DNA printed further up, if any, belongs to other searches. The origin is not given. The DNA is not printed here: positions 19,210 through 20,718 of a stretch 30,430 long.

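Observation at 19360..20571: BamD fused to an LptA/OstA-like beta-jellyroll domain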

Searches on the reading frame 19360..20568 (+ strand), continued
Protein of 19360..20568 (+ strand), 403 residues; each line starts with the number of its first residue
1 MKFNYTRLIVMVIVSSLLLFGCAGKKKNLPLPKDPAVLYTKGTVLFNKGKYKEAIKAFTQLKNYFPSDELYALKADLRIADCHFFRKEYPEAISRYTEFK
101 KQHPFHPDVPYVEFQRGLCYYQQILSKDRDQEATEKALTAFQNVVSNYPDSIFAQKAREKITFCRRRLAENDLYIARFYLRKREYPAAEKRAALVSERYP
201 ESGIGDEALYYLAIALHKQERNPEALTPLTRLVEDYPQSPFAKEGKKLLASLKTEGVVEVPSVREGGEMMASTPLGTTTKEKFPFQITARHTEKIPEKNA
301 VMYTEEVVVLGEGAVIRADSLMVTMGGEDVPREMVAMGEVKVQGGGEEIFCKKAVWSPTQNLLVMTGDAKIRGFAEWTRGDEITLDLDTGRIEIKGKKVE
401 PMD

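Call 55: find_homologous_proteins(query=P0113, max_evalue=1e-20)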
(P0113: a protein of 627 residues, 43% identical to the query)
Query P0113 (627 aa): 570 proteins with E <= 1e-20 among 8000 candidates; the best 120 are listed.
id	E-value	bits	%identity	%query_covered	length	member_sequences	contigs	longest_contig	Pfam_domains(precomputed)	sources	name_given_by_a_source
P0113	0.0e+0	1381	100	100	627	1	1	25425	PF14559.13,PF03968.20,PF13525.13,PF13432.13,PF13428.13,PF07719.24,PF13512.13,PF13174.13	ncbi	-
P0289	4.0e-270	916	75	59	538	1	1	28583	PF14559.13,PF03968.20,PF13525.13,PF12895.14,PF13432.13,PF13428.13,PF07719.24,PF13512.13,PF13174.13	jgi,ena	-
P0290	7.4e-267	905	70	62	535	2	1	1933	PF14559.13,PF03968.20,PF13525.13,PF13432.13,PF13428.13,PF07719.24,PF13512.13,PF13174.13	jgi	jgi:outer membrane protein assembly factor BamD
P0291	1.2e-201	690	57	100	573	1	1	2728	PF14559.13,PF03968.20,PF13525.13,PF00515.35,PF12895.14,PF13424.13,PF13432.13,PF13428.13,PF07719.24,PF13512.13,PF13174.13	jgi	jgi:outer membrane protein assembly factor BamD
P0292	3.1e-201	688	55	100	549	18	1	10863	PF14559.13,PF03968.20,PF13525.13,PF00515.35,PF12895.14,PF13424.13,PF13432.13,PF13428.13,PF07719.24,PF13512.13,PF13174.13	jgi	jgi:outer membrane protein assembly factor BamD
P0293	6.1e-201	687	56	99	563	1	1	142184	PF14559.13,PF03968.20,PF13525.13,PF00515.35,PF12895.14,PF13424.13,PF13432.13,PF13428.13,PF07719.24,PF13512.13,PF13174.13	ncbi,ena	-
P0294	8.3e-201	687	52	100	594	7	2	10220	PF14559.13,PF03968.20,PF13525.13,PF00515.35,PF12895.14,PF13432.13,PF13428.13,PF13181.13,PF07719.24,PF13512.13,PF13174.13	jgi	jgi:outer membrane protein assembly factor BamD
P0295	8.9e-201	687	56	100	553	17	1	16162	PF14559.13,PF03968.20,PF13525.13,PF00515.35,PF12895.14,PF13424.13,PF13432.13,PF13428.13,PF07719.24,PF13512.13,PF13174.13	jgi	jgi:outer membrane protein assembly factor BamD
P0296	1.1e-200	686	56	100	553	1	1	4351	PF14559.13,PF03968.20,PF13525.13,PF00515.35,PF12895.14,PF13424.13,PF13432.13,PF13428.13,PF07719.24,PF13512.13,PF13174.13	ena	-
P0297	1.3e-200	686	57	100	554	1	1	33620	PF13525.13,PF13428.13,PF13512.13,PF14559.13,PF24575.2,PF03968.20,PF00515.35,PF12895.14,PF13424.13,PF13432.13,PF07719.24,PF13174.13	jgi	jgi:outer membrane protein assembly factor BamD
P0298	1.8e-200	686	56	100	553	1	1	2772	PF14559.13,PF03968.20,PF13525.13,PF00515.35,PF12895.14,PF13424.13,PF13432.13,PF13428.13,PF07719.24,PF13512.13,PF13174.13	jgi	jgi:outer membrane protein assembly factor BamD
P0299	2.1e-200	686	55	100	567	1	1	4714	PF13525.13,PF13428.13,PF13512.13,PF14559.13,PF24575.2,PF03968.20,PF00515.35,PF12895.14,PF13424.13,PF13432.13,PF07719.24,PF13174.13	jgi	jgi:outer membrane protein assembly factor BamD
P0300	4.7e-200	684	56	100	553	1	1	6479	PF14559.13,PF03968.20,PF13525.13,PF00515.35,PF12895.14,PF13424.13,PF13432.13,PF13428.13,PF07719.24,PF13512.13,PF13174.13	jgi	jgi:outer membrane protein assembly factor BamD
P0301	9.8e-200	683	55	100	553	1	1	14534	PF14559.13,PF03968.20,PF13525.13,PF00515.35,PF12895.14,PF13424.13,PF13432.13,PF13428.13,PF07719.24,PF13512.13,PF13174.13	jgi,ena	-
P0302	1.1e-199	683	55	100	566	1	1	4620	PF13525.13,PF13428.13,PF13512.13,PF14559.13,PF03968.20,PF00515.35,PF12895.14,PF13424.13,PF13432.13,PF13181.13,PF07719.24,PF13174.13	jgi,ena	-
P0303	4.6e-198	678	56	100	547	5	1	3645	PF13525.13,PF13428.13,PF13512.13,PF14559.13,PF03968.20,PF00515.35,PF12895.14,PF13424.13,PF13432.13,PF13181.13,PF07719.24,PF13174.13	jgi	jgi:outer membrane protein assembly factor BamD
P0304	5.3e-198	678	56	99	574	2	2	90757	PF13525.13,PF13428.13,PF13512.13,PF14559.13,PF24575.2,PF03968.20,PF00515.35,PF12895.14,PF13424.13,PF13432.13,PF07719.24,PF13174.13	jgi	jgi:outer membrane protein assembly factor BamD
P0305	1.2e-197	676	55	100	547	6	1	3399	PF14559.13,PF03968.20,PF13525.13,PF00515.35,PF12895.14,PF13424.13,PF13432.13,PF13428.13,PF07719.24,PF13512.13,PF13174.13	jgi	jgi:outer membrane protein assembly factor BamD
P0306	4.2e-197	675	58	54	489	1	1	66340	PF13525.13,PF13428.13,PF13512.13,PF14559.13,PF03968.20,PF00515.35,PF12895.14,PF13424.13,PF13432.13,PF13181.13,PF07719.24,PF13174.13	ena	-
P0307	4.5e-197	674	55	100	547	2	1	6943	PF14559.13,PF03968.20,PF13525.13,PF00515.35,PF12895.14,PF13424.13,PF13432.13,PF13428.13,PF07719.24,PF13512.13,PF13174.13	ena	-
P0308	7.0e-197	674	64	46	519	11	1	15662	PF14559.13,PF03968.20,PF13525.13,PF00515.35,PF13432.13,PF13428.13,PF07719.24,PF13512.13,PF13174.13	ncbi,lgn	-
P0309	1.6e-196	673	45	100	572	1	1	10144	PF13525.13,PF13428.13,PF13512.13,PF14559.13,PF03968.20,PF00515.35,PF12895.14,PF13424.13,PF13432.13,PF13181.13,PF07719.24,PF13174.13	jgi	-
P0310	2.3e-196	672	56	100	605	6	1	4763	PF14559.13,PF03968.20,PF13525.13,PF00515.35,PF12895.14,PF13424.13,PF13432.13,PF13428.13,PF07719.24,PF13512.13,PF13174.13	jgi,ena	-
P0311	5.9e-196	671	56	100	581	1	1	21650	PF14559.13,PF03968.20,PF13525.13,PF00515.35,PF12895.14,PF13424.13,PF13432.13,PF13428.13,PF07719.24,PF13512.13,PF13174.13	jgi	jgi:outer membrane protein assembly factor BamD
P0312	7.6e-196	670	58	97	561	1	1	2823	PF14559.13,PF03968.20,PF13525.13,PF00515.35,PF12895.14,PF13424.13,PF13432.13,PF13428.13,PF07719.24,PF13512.13,PF13174.13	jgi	-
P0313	2.0e-195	669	57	99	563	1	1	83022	PF14559.13,PF03968.20,PF13525.13,PF00515.35,PF12895.14,PF13424.13,PF13432.13,PF13428.13,PF07719.24,PF13512.13,PF13174.13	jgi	-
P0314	2.6e-195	669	55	100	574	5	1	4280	PF03968.20,PF13525.13,PF00515.35,PF12895.14,PF13424.13,PF13432.13,PF13428.13,PF07719.24,PF13512.13,PF13174.13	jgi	jgi:outer membrane protein assembly factor BamD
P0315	2.9e-195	669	48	100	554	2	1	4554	PF13525.13,PF13428.13,PF13512.13,PF14559.13,PF03968.20,PF00515.35,PF12895.14,PF13424.13,PF13432.13,PF13181.13,PF07719.24,PF13174.13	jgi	jgi:outer membrane protein assembly factor BamD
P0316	3.4e-195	668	57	97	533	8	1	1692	PF14559.13,PF03968.20,PF13525.13,PF00515.35,PF12895.14,PF13424.13,PF13432.13,PF13428.13,PF07719.24,PF13512.13,PF13174.13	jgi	jgi:outer membrane protein assembly factor BamD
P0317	1.0e-194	667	56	99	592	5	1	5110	PF13525.13,PF13428.13,PF22205.2,PF13512.13,PF14559.13,PF03968.20,PF00515.35,PF12895.14,PF13424.13,PF13432.13,PF07719.24,PF13174.13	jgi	jgi:outer membrane protein assembly factor BamD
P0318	1.0e-194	667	53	99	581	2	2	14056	PF13525.13,PF13428.13,PF13512.13,PF14559.13,PF24575.2,PF03968.20,PF00515.35,PF12895.14,PF13424.13,PF13432.13,PF07719.24,PF13174.13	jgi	-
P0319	1.4e-194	666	56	100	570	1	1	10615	PF13525.13,PF13428.13,PF13512.13,PF14559.13,PF03968.20,PF00515.35,PF12895.14,PF13424.13,PF13432.13,PF13181.13,PF07719.24,PF13174.13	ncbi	-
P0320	2.3e-194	666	56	99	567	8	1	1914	PF13525.13,PF13176.13,PF13428.13,PF13512.13,PF14559.13,PF03968.20,PF00515.35,PF12895.14,PF13424.13,PF13432.13,PF13181.13,PF07719.24,PF13174.13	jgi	-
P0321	4.7e-194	665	53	100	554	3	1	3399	PF13525.13,PF13428.13,PF13512.13,PF14559.13,PF03968.20,PF00515.35,PF12895.14,PF13424.13,PF13432.13,PF13181.13,PF07719.24,PF13174.13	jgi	jgi:outer membrane protein assembly factor BamD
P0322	7.1e-194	664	53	100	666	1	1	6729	PF13525.13,PF13428.13,PF13512.13,PF14559.13,PF03968.20,PF00515.35,PF12895.14,PF13424.13,PF13432.13,PF13181.13,PF07719.24,PF13174.13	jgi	jgi:outer membrane protein assembly factor BamD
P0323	1.1e-193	663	52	100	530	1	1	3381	PF14559.13,PF03968.20,PF13525.13,PF00515.35,PF12895.14,PF13424.13,PF13432.13,PF13428.13,PF07719.24,PF13512.13,PF13174.13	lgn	-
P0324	1.4e-193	663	58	96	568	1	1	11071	PF13525.13,PF13428.13,PF13512.13,PF14559.13,PF03968.20,PF00515.35,PF12895.14,PF13424.13,PF13432.13,PF13181.13,PF07719.24,PF13174.13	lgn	-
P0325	2.9e-193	662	53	100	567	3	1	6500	PF13525.13,PF13428.13,PF13512.13,PF14559.13,PF24575.2,PF03968.20,PF00515.35,PF12895.14,PF13424.13,PF13432.13,PF07719.24,PF13174.13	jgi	-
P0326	5.7e-193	661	43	100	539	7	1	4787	PF14559.13,PF03968.20,PF13525.13,PF00515.35,PF13432.13,PF13428.13,PF07719.24,PF13512.13,PF13174.13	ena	-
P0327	1.3e-192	660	46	99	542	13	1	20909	PF14559.13,PF03968.20,PF13525.13,PF00515.35,PF12895.14,PF13424.13,PF13432.13,PF13428.13,PF07719.24,PF13512.13,PF13174.13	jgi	jgi:outer membrane protein assembly factor BamD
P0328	2.0e-192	659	55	100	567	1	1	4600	PF13525.13,PF13428.13,PF22205.2,PF13512.13,PF14559.13,PF03968.20,PF00515.35,PF12895.14,PF13424.13,PF13432.13,PF13181.13,PF07719.24,PF13174.13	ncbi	ncbi:MAG: lipopolysaccharide transport periplasmic protein LptA [Thermodesulfobacteriota bacterium]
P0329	3.4e-192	658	53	100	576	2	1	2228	PF14559.13,PF03968.20,PF13525.13,PF00515.35,PF12895.14,PF13424.13,PF13432.13,PF13428.13,PF07719.24,PF13512.13,PF13174.13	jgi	jgi:outer membrane protein assembly factor BamD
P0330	4.2e-192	658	54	99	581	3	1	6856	PF13525.13,PF13428.13,PF22205.2,PF13512.13,PF14559.13,PF03968.20,PF00515.35,PF12895.14,PF13424.13,PF13432.13,PF13181.13,PF07719.24,PF13174.13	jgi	jgi:outer membrane protein assembly factor BamD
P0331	5.2e-192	658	48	100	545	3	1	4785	PF13525.13,PF13428.13,PF13512.13,PF14559.13,PF03968.20,PF00515.35,PF12895.14,PF13424.13,PF13432.13,PF13181.13,PF07719.24,PF13174.13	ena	-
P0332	5.3e-192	658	56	96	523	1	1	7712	PF14559.13,PF03968.20,PF13525.13,PF00515.35,PF12895.14,PF13424.13,PF13432.13,PF13428.13,PF07719.24,PF13512.13,PF13174.13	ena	-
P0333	6.1e-192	658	56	100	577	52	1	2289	PF14559.13,PF03968.20,PF13525.13,PF00515.35,PF12895.14,PF13424.13,PF13432.13,PF13428.13,PF07719.24,PF13512.13,PF13174.13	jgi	-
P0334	6.4e-192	657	51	99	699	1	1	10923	PF14559.13,PF03968.20,PF13525.13,PF12895.14,PF13424.13,PF13432.13,PF13428.13,PF07719.24,PF13512.13,PF13174.13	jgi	jgi:outer membrane protein assembly factor BamD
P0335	6.5e-192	657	53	100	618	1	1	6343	PF13525.13,PF13428.13,PF22205.2,PF13512.13,PF14559.13,PF24575.2,PF03968.20,PF00515.35,PF12895.14,PF13424.13,PF13432.13,PF07719.24,PF13174.13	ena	-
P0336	7.0e-192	657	51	100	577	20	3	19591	PF14559.13,PF03968.20,PF13525.13,PF00515.35,PF12895.14,PF13424.13,PF13432.13,PF13428.13,PF07719.24,PF13512.13,PF13174.13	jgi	-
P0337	7.5e-192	657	55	99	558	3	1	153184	PF14559.13,PF03968.20,PF13525.13,PF00515.35,PF12895.14,PF13424.13,PF13432.13,PF13428.13,PF07719.24,PF13512.13,PF13174.13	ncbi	-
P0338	1.5e-191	656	65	46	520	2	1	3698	PF14559.13,PF03968.20,PF13525.13,PF00515.35,PF13432.13,PF13428.13,PF07719.24,PF13512.13,PF13174.13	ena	-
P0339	2.2e-191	656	55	98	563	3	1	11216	PF14559.13,PF03968.20,PF13525.13,PF00515.35,PF12895.14,PF13424.13,PF13432.13,PF13428.13,PF07719.24,PF13512.13,PF13174.13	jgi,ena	-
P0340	3.0e-191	655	54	99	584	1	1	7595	PF14559.13,PF03968.20,PF13525.13,PF00515.35,PF12895.14,PF13432.13,PF13428.13,PF07719.24,PF13512.13,PF13174.13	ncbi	-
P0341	3.7e-191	655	55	100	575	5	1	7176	PF14559.13,PF03968.20,PF13525.13,PF00515.35,PF12895.14,PF13424.13,PF13432.13,PF13428.13,PF07719.24,PF13512.13,PF13174.13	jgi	jgi:outer membrane protein assembly factor BamD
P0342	6.3e-191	654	51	99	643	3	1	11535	PF14559.13,PF03968.20,PF13525.13,PF00515.35,PF12895.14,PF13424.13,PF13432.13,PF13428.13,PF07719.24,PF13512.13,PF13174.13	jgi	jgi:outer membrane protein assembly factor BamD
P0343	6.5e-191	654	56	95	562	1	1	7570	PF14559.13,PF03968.20,PF13525.13,PF00515.35,PF12895.14,PF13424.13,PF13432.13,PF13428.13,PF07719.24,PF13512.13,PF13174.13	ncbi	-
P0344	7.8e-191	654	43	100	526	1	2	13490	PF14559.13,PF03968.20,PF13525.13,PF00515.35,PF12895.14,PF13424.13,PF13432.13,PF13428.13,PF07719.24,PF13512.13,PF13174.13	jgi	jgi:outer membrane protein assembly factor BamD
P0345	8.5e-191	654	55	99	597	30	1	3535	PF14559.13,PF03968.20,PF13525.13,PF00515.35,PF12895.14,PF13424.13,PF13432.13,PF13428.13,PF07719.24,PF13512.13,PF13174.13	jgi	-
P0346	1.3e-190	653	53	100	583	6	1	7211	PF14559.13,PF03968.20,PF13525.13,PF00515.35,PF12895.14,PF13424.13,PF13432.13,PF13428.13,PF07719.24,PF13512.13,PF13174.13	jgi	jgi:outer membrane protein assembly factor BamD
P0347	1.6e-190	653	52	100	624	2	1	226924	PF13525.13,PF13428.13,PF22205.2,PF13512.13,PF14559.13,PF03968.20,PF00515.35,PF12895.14,PF13424.13,PF13432.13,PF07719.24,PF13174.13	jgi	jgi:outer membrane protein assembly factor BamD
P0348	1.9e-190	653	55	100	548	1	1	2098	PF14559.13,PF03968.20,PF13525.13,PF00515.35,PF12895.14,PF13424.13,PF13432.13,PF13428.13,PF07719.24,PF13512.13,PF13174.13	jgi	-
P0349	3.2e-190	652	55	100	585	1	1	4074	PF14559.13,PF03968.20,PF13525.13,PF00515.35,PF12895.14,PF13424.13,PF13432.13,PF13428.13,PF07719.24,PF13512.13,PF13174.13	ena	-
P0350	4.2e-190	651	55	100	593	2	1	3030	PF14559.13,PF03968.20,PF13525.13,PF00515.35,PF12895.14,PF13424.13,PF13432.13,PF13428.13,PF07719.24,PF13512.13,PF13174.13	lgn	-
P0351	5.0e-190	651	54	100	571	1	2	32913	PF14559.13,PF03968.20,PF13525.13,PF00515.35,PF12895.14,PF13424.13,PF13432.13,PF13428.13,PF07719.24,PF13512.13,PF13174.13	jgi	jgi:outer membrane protein assembly factor BamD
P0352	6.3e-190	651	52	99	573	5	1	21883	PF13525.13,PF13176.13,PF13428.13,PF13512.13,PF14559.13,PF03968.20,PF00515.35,PF12895.14,PF13424.13,PF13432.13,PF13181.13,PF07719.24,PF13174.13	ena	-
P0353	7.0e-190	651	55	99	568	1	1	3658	PF14559.13,PF03968.20,PF13525.13,PF00515.35,PF12895.14,PF13424.13,PF13432.13,PF13428.13,PF07719.24,PF13512.13,PF13174.13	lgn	-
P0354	7.3e-190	651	53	100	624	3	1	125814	PF13525.13,PF13428.13,PF22205.2,PF13512.13,PF14559.13,PF03968.20,PF00515.35,PF12895.14,PF13424.13,PF13432.13,PF07719.24,PF13174.13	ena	-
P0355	7.5e-190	651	56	98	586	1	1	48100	PF14559.13,PF03968.20,PF13525.13,PF00515.35,PF12895.14,PF13424.13,PF13432.13,PF13428.13,PF07719.24,PF13512.13,PF13174.13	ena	-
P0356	8.2e-190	651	52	99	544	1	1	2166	PF14559.13,PF03968.20,PF13525.13,PF00515.35,PF12895.14,PF13424.13,PF13432.13,PF13428.13,PF07719.24,PF13512.13,PF13174.13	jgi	jgi:outer membrane protein assembly factor BamD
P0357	1.4e-189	650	49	100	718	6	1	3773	PF14559.13,PF03968.20,PF13525.13,PF00515.35,PF12895.14,PF13432.13,PF13428.13,PF07719.24,PF13512.13,PF13174.13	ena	-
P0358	1.7e-189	649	54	100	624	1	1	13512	PF13525.13,PF13176.13,PF13428.13,PF22205.2,PF13512.13,PF14559.13,PF03968.20,PF00515.35,PF12895.14,PF13424.13,PF13432.13,PF07719.24,PF13174.13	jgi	jgi:outer membrane protein assembly factor BamD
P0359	3.5e-189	648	56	96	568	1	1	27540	PF13525.13,PF13428.13,PF13512.13,PF14559.13,PF03968.20,PF00515.35,PF12895.14,PF13424.13,PF13432.13,PF13181.13,PF07719.24,PF13174.13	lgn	-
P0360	4.3e-189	648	61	52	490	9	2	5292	PF13525.13,PF13428.13,PF13512.13,PF14559.13,PF03968.20,PF00515.35,PF12895.14,PF13424.13,PF13432.13,PF13181.13,PF07719.24,PF13174.13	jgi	-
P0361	7.2e-189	647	55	100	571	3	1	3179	PF14559.13,PF03968.20,PF13525.13,PF12895.14,PF13432.13,PF13428.13,PF07719.24,PF13512.13,PF13174.13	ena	-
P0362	7.3e-189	647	54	99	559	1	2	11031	PF14559.13,PF03968.20,PF13525.13,PF13432.13,PF13428.13,PF07719.24,PF13512.13,PF13174.13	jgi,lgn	jgi:outer membrane protein assembly factor BamD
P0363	7.4e-189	647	60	51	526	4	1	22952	PF13525.13,PF13428.13,PF22205.2,PF13512.13,PF14559.13,PF03968.20,PF00515.35,PF12895.14,PF13424.13,PF13432.13,PF13181.13,PF07719.24,PF13174.13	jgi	jgi:outer membrane protein assembly factor BamD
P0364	9.0e-189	647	54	100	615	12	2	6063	PF14559.13,PF03968.20,PF13525.13,PF00515.35,PF12895.14,PF13424.13,PF13432.13,PF13428.13,PF07719.24,PF13512.13,PF13174.13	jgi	jgi:outer membrane protein assembly factor BamD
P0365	9.6e-189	647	53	99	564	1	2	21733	PF13525.13,PF13428.13,PF13512.13,PF14559.13,PF03968.20,PF00515.35,PF12895.14,PF13424.13,PF13432.13,PF13181.13,PF07719.24,PF13174.13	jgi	jgi:outer membrane protein assembly factor BamD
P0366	1.3e-188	647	55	99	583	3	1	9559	PF13525.13,PF13428.13,PF13512.13,PF14559.13,PF24575.2,PF03968.20,PF00515.35,PF12895.14,PF13424.13,PF13432.13,PF07719.24,PF13174.13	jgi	-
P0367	1.7e-188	646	55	100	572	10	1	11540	PF14559.13,PF03968.20,PF13525.13,PF00515.35,PF12895.14,PF13424.13,PF13432.13,PF13428.13,PF07719.24,PF13512.13,PF13174.13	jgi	jgi:outer membrane protein assembly factor BamD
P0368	1.7e-188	646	48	99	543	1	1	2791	PF14559.13,PF03968.20,PF13525.13,PF00515.35,PF12895.14,PF13424.13,PF13432.13,PF13428.13,PF07719.24,PF13512.13,PF13174.13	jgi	jgi:outer membrane protein assembly factor BamD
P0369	1.9e-188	646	55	100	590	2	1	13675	PF14559.13,PF03968.20,PF13525.13,PF00515.35,PF12895.14,PF13424.13,PF13432.13,PF13428.13,PF07719.24,PF13512.13,PF13174.13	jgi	jgi:outer membrane protein assembly factor BamD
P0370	2.2e-188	646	51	100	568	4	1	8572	PF14559.13,PF03968.20,PF13525.13,PF12895.14,PF13424.13,PF13432.13,PF13428.13,PF07719.24,PF13512.13,PF13174.13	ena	-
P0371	2.3e-188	646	53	100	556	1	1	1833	PF14559.13,PF03968.20,PF13525.13,PF00515.35,PF12895.14,PF13424.13,PF13432.13,PF13428.13,PF07719.24,PF13512.13,PF13174.13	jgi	jgi:outer membrane protein assembly factor BamD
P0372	2.5e-188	646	55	96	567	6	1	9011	PF14559.13,PF03968.20,PF13525.13,PF00515.35,PF12895.14,PF13424.13,PF13432.13,PF13428.13,PF07719.24,PF13512.13,PF13174.13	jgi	-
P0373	2.8e-188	645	53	99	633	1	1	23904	PF14559.13,PF03968.20,PF13525.13,PF00515.35,PF12895.14,PF13424.13,PF13432.13,PF13428.13,PF07719.24,PF13512.13,PF13174.13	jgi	jgi:outer membrane protein assembly factor BamD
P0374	3.6e-188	645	56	98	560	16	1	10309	PF14559.13,PF03968.20,PF13525.13,PF00515.35,PF12895.14,PF13424.13,PF13432.13,PF13428.13,PF07719.24,PF13512.13,PF13174.13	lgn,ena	-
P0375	5.1e-188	645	52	100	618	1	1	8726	PF13525.13,PF13428.13,PF22205.2,PF13512.13,PF14559.13,PF03968.20,PF00515.35,PF12895.14,PF13424.13,PF13432.13,PF07719.24,PF13174.13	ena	-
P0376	6.4e-188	644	53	100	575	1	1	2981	PF14559.13,PF03968.20,PF13525.13,PF00515.35,PF12895.14,PF13424.13,PF13432.13,PF13428.13,PF07719.24,PF13512.13,PF13174.13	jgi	jgi:outer membrane protein assembly factor BamD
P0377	6.8e-188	644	63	46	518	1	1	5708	PF14559.13,PF03968.20,PF13525.13,PF00515.35,PF12895.14,PF13424.13,PF13432.13,PF13428.13,PF07719.24,PF13512.13,PF13174.13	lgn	-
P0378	7.4e-188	644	55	64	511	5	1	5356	PF14559.13,PF03968.20,PF13525.13,PF00515.35,PF12895.14,PF13424.13,PF13432.13,PF13428.13,PF07719.24,PF13512.13,PF13174.13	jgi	-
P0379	9.9e-188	644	55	98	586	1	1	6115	PF14559.13,PF03968.20,PF13525.13,PF00515.35,PF12895.14,PF13424.13,PF13432.13,PF13428.13,PF07719.24,PF13512.13,PF13174.13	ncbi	-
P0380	1.0e-187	644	47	100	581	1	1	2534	PF14559.13,PF03968.20,PF13525.13,PF00515.35,PF12895.14,PF13424.13,PF13432.13,PF13428.13,PF07719.24,PF13512.13,PF13174.13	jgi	-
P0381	1.2e-187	643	54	100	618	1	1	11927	PF14559.13,PF03968.20,PF13525.13,PF00515.35,PF12895.14,PF13424.13,PF13432.13,PF13428.13,PF07719.24,PF13512.13,PF13174.13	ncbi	-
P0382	1.4e-187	643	53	99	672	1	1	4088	PF14559.13,PF03968.20,PF13525.13,PF00515.35,PF12895.14,PF13424.13,PF13432.13,PF13428.13,PF07719.24,PF13512.13,PF13174.13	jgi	-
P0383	2.0e-187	643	52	100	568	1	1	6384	PF14559.13,PF03968.20,PF13525.13,PF00515.35,PF12895.14,PF13424.13,PF13432.13,PF13428.13,PF07719.24,PF13512.13,PF13174.13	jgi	jgi:outer membrane protein assembly factor BamD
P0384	2.5e-187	642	53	63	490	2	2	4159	PF13525.13,PF13428.13,PF13512.13,PF14559.13,PF24575.2,PF03968.20,PF00515.35,PF12895.14,PF13424.13,PF13432.13,PF13181.13,PF07719.24,PF13174.13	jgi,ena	-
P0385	2.5e-187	642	55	99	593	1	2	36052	PF14559.13,PF03968.20,PF13525.13,PF00515.35,PF12895.14,PF13432.13,PF13428.13,PF07719.24,PF13512.13,PF13174.13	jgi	jgi:outer membrane protein assembly factor BamD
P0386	2.7e-187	642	56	98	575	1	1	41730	PF13525.13,PF13428.13,PF13512.13,PF14559.13,PF24575.2,PF03968.20,PF00515.35,PF12895.14,PF13424.13,PF13432.13,PF07719.24,PF13174.13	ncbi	-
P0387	3.1e-187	642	53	99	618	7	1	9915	PF13525.13,PF13428.13,PF22205.2,PF13512.13,PF14559.13,PF03968.20,PF00515.35,PF12895.14,PF13424.13,PF13432.13,PF07719.24,PF13174.13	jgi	-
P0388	3.2e-187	642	52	100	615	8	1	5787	PF14559.13,PF03968.20,PF13525.13,PF12895.14,PF13424.13,PF13432.13,PF13428.13,PF22205.2,PF07719.24,PF13512.13,PF13174.13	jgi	-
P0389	9.1e-187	640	54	100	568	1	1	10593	PF13525.13,PF13428.13,PF22205.2,PF13512.13,PF14559.13,PF24575.2,PF03968.20,PF00515.35,PF12895.14,PF13424.13,PF13432.13,PF07719.24,PF13174.13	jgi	jgi:outer membrane protein assembly factor BamD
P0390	9.5e-187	640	53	100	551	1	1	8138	PF14559.13,PF03968.20,PF13525.13,PF00515.35,PF12895.14,PF13424.13,PF13432.13,PF13428.13,PF07719.24,PF13512.13,PF13174.13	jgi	-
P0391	1.0e-186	640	57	51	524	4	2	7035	PF14559.13,PF03968.20,PF13525.13,PF00515.35,PF12895.14,PF13424.13,PF13432.13,PF13428.13,PF07719.24,PF13512.13,PF13174.13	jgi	jgi:outer membrane protein assembly factor BamD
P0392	1.1e-186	640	55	98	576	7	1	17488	PF14559.13,PF03968.20,PF13525.13,PF00515.35,PF12895.14,PF13424.13,PF13432.13,PF13428.13,PF07719.24,PF13512.13,PF13174.13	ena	-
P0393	1.1e-186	640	53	100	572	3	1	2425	PF13525.13,PF13176.13,PF13428.13,PF13512.13,PF14559.13,PF03968.20,PF00515.35,PF12895.14,PF13424.13,PF13432.13,PF07719.24,PF13174.13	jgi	jgi:outer membrane protein assembly factor BamD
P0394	1.3e-186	640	48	99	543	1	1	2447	PF13525.13,PF13428.13,PF22205.2,PF13512.13,PF14559.13,PF03968.20,PF00515.35,PF12895.14,PF13424.13,PF13432.13,PF07719.24,PF13174.13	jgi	jgi:outer membrane protein assembly factor BamD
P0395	1.4e-186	640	52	99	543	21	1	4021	PF14559.13,PF03968.20,PF13525.13,PF00515.35,PF12895.14,PF13424.13,PF13432.13,PF13428.13,PF07719.24,PF13512.13,PF13174.13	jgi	jgi:outer membrane protein assembly factor BamD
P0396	1.5e-186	640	55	97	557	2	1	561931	PF14559.13,PF03968.20,PF13525.13,PF00515.35,PF12895.14,PF13424.13,PF13432.13,PF13428.13,PF07719.24,PF13512.13,PF13174.13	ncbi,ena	-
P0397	1.7e-186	640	56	98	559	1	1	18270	PF13525.13,PF13428.13,PF22205.2,PF13512.13,PF14559.13,PF03968.20,PF00515.35,PF12895.14,PF13424.13,PF13432.13,PF13181.13,PF07719.24,PF13174.13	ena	-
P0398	1.7e-186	640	50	99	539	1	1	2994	PF14559.13,PF03968.20,PF13525.13,PF00515.35,PF12895.14,PF13424.13,PF13432.13,PF13428.13,PF07719.24,PF13512.13,PF13174.13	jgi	jgi:outer membrane protein assembly factor BamD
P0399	1.8e-186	639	52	99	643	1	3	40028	PF14559.13,PF03968.20,PF13525.13,PF00515.35,PF12895.14,PF13424.13,PF13432.13,PF13428.13,PF07719.24,PF13512.13,PF13174.13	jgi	jgi:outer membrane protein assembly factor BamD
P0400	2.0e-186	639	53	100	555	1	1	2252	PF14559.13,PF03968.20,PF13525.13,PF00515.35,PF12895.14,PF13432.13,PF13428.13,PF07719.24,PF13512.13,PF13174.13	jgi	jgi:outer membrane protein assembly factor BamD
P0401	2.3e-186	639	52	100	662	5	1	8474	PF13525.13,PF13428.13,PF13512.13,PF14559.13,PF03968.20,PF00515.35,PF12895.14,PF13424.13,PF13432.13,PF13181.13,PF07719.24,PF13174.13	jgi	jgi:outer membrane protein assembly factor BamD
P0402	4.7e-186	638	56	98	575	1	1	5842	PF13525.13,PF13428.13,PF13512.13,PF14559.13,PF24575.2,PF03968.20,PF00515.35,PF12895.14,PF13424.13,PF13432.13,PF07719.24,PF13174.13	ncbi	-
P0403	4.9e-186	638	52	100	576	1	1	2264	PF13525.13,PF13176.13,PF13428.13,PF13512.13,PF14559.13,PF03968.20,PF00515.35,PF12895.14,PF13424.13,PF13432.13,PF13181.13,PF07719.24,PF13174.13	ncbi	-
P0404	5.5e-186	638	46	99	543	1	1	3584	PF14559.13,PF03968.20,PF13525.13,PF00515.35,PF12895.14,PF13424.13,PF13432.13,PF13428.13,PF07719.24,PF13512.13,PF13174.13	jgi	jgi:outer membrane protein assembly factor BamD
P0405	5.9e-186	638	47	97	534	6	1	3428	PF14559.13,PF03968.20,PF13525.13,PF00515.35,PF12895.14,PF13424.13,PF13432.13,PF13428.13,PF07719.24,PF13512.13,PF13174.13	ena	-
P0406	5.9e-186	638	53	100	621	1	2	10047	PF14559.13,PF03968.20,PF13525.13,PF00515.35,PF12895.14,PF13424.13,PF13432.13,PF13428.13,PF07719.24,PF13512.13,PF13174.13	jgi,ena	jgi:outer membrane protein assembly factor BamD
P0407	6.9e-186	638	52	100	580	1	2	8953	PF03968.20,PF13525.13,PF00515.35,PF12895.14,PF13432.13,PF13428.13,PF07719.24,PF13512.13,PF13174.13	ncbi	-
